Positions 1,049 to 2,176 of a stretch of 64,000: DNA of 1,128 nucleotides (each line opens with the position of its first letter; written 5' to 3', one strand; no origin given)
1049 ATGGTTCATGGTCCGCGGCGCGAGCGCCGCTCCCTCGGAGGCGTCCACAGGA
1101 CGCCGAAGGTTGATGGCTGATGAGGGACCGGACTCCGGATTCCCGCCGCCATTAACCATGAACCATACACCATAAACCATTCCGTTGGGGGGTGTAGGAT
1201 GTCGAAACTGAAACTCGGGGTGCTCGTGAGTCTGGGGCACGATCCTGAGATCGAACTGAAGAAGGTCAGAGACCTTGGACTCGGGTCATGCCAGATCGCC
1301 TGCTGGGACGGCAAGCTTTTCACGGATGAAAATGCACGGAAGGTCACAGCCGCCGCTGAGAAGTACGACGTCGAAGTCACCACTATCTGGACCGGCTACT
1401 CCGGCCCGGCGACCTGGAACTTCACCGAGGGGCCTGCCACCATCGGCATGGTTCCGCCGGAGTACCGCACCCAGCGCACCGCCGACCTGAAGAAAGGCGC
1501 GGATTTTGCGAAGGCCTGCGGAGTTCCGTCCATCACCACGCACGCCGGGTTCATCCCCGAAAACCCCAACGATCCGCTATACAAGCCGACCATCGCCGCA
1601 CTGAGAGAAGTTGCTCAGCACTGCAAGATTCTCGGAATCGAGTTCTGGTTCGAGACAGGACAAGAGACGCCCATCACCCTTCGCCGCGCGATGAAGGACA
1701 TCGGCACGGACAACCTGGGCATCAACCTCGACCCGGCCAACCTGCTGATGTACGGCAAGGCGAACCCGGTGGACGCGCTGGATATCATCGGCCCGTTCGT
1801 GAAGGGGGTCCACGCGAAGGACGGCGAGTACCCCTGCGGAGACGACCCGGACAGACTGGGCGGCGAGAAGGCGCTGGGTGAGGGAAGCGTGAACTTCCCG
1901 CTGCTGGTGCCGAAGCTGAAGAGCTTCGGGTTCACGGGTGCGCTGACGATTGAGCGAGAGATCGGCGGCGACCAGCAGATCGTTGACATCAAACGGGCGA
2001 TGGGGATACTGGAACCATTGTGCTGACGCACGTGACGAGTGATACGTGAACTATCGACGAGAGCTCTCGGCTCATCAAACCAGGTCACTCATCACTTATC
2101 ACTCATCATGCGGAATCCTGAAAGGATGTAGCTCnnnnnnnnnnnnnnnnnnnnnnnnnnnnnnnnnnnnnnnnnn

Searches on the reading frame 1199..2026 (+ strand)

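Call 19: search_protein_families(library=pfam, proteins=[window:1199-2026:+])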
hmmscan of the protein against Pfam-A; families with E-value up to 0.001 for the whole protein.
window:1199-2026:+ (275 aa): 1 family
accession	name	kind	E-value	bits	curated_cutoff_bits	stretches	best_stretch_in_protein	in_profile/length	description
PF01261.30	AP_endonuc_2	-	1.4e-27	97.4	31.1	1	21-256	2-232/249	Xylose isomerase-like TIM barrel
